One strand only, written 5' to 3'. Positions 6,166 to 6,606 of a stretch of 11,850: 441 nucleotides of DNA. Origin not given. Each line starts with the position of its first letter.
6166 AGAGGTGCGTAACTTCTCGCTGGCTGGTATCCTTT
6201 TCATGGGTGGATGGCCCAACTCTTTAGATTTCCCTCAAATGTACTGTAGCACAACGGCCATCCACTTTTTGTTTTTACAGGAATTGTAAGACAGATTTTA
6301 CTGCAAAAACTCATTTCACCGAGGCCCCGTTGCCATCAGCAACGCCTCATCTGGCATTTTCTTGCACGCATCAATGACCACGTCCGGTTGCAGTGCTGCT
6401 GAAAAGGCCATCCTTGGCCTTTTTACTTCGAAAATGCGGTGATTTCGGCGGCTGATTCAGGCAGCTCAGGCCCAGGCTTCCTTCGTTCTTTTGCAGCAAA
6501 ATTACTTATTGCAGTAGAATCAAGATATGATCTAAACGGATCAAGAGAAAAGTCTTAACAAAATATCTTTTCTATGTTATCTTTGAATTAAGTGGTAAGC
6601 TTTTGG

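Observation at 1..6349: A 56-bp inverted repeat brackets the whole flagellar rod/ring operon and the divergent DUF3782-like gene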

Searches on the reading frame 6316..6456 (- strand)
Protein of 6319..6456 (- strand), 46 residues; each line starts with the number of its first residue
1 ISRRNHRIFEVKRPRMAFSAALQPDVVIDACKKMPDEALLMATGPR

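Call 33: search_protein_families(library=ncbifam, proteins=[window:6319-6456:-], max_evalue=1)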
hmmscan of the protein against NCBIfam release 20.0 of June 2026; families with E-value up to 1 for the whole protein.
seq(46 aa): 0 families

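Call 63: search_protein_representatives(protein=window:6316-6453:-)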
Query: 45 residues. Proteins with E-value up to 0.001 (for the whole library): 1; up to 1e-10: 0; up to 1e-30: 0. The best 1 are listed.
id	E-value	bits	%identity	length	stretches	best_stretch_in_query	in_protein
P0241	5.6e-05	38.1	68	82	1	9-42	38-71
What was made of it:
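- Only one cluster was found among 1.84 billion representatives (call 63).
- Tried and rejected: The result is probably a false negative caused by word-index dilution, because exhaustive phmmer with one frame did find P0241 (call 63).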

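Call 65: list_cluster_members(proteins=[P0241])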
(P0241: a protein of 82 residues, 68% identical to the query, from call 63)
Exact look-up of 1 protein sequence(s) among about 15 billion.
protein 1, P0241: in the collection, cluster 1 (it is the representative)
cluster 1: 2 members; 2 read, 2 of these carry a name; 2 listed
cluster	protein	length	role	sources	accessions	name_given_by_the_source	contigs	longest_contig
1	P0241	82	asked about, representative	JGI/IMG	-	hypothetical protein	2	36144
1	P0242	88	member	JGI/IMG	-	hypothetical protein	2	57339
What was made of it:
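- An exhaustive phmmer search found one cluster, P0241/P0242, on 2+2 JGI contigs (calls 63, 65). tblastn aligns these proteins to window 6423-6292 at 67-70% across two in-frame stops, and to copy A at 2-55.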

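Call 70: find_related_loci(query=P0242, collection=viral_contigs, flank=3000)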
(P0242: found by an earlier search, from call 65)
Query P0242 (88 aa) in viral_contigs; peptide patterns used: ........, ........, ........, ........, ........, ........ (x = any residue, [..] = any of these).
5 stretches matched a pattern, but none encodes a relative of the query by tblastn (E <= 1e-3).

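Call 71: search_protein_families(library=pfam, proteins=[P0241, P0242], max_evalue=1)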
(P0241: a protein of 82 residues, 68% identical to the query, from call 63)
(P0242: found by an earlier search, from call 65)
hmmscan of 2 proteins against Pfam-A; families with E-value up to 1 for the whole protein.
P0241 (82 aa): 0 families

P0242 (88 aa): 0 families

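Call 72: search_protein_families(library=ncbifam, proteins=[P0241, P0242], max_evalue=1)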
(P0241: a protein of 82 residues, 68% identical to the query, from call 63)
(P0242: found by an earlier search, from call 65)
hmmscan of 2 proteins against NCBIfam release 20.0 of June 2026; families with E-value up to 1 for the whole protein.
P0241 (82 aa): 1 family
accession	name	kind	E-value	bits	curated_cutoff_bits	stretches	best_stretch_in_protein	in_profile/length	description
NF005215.0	PRK06702.1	equivalog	0.086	11.7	709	1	17-77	251-311/432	bifunctional O-acetylhomoserine aminocarboxypropyltransferase/cysteine synthase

P0242 (88 aa): 2 families
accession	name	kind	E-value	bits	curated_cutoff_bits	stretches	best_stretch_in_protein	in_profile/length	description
NF005215.0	PRK06702.1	equivalog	0.026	13.4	709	1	3-64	251-312/432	bifunctional O-acetylhomoserine aminocarboxypropyltransferase/cysteine synthase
NF052633.1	LysR_TF_PsrA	exception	0.11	11.4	540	1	26-77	155-203/297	L-proline-binding transcription factor PsrA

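Call 73: search_solved_structures(query=P0242, max_evalue=10, show_alignments=3)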
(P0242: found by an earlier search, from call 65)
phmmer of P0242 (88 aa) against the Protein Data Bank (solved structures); distinct sequences matched with E-value up to 10: 2.
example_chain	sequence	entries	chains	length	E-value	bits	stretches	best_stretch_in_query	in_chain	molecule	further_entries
7ane_ae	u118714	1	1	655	1.8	12.4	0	5-29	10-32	mS53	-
2iu5_A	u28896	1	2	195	6.6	10.6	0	49-74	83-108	HTH-TYPE DHAKLM OPERON TRANSCRIPTIONAL ACTIVATOR DHAS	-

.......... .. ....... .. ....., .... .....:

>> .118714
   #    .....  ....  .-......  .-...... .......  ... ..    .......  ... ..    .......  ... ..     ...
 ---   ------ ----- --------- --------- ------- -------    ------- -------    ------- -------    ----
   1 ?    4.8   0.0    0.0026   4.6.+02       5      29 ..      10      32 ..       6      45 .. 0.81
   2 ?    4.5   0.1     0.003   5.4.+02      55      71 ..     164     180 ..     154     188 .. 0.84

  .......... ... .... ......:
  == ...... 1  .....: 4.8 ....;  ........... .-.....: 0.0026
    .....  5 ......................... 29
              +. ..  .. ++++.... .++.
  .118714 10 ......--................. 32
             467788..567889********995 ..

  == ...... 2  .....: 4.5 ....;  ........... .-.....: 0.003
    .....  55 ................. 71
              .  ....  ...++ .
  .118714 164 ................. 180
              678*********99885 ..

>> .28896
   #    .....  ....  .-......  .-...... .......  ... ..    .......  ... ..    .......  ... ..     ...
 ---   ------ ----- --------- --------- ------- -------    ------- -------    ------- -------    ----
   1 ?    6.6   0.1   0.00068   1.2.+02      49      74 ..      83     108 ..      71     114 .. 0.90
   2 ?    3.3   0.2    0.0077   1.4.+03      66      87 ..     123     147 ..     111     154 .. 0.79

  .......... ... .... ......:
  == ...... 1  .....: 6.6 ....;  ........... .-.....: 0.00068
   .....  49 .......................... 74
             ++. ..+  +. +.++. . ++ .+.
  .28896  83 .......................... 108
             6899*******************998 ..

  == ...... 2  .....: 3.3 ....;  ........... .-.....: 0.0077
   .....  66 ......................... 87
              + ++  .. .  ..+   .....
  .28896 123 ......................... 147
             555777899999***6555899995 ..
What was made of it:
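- No Pfam or PDB family matches, and only weak NCBIfam hits (E 0.026-0.11) appeared (calls 71-73).
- Tried and rejected: No family, PDB or NCBIfam support (calls 33, 71-73).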
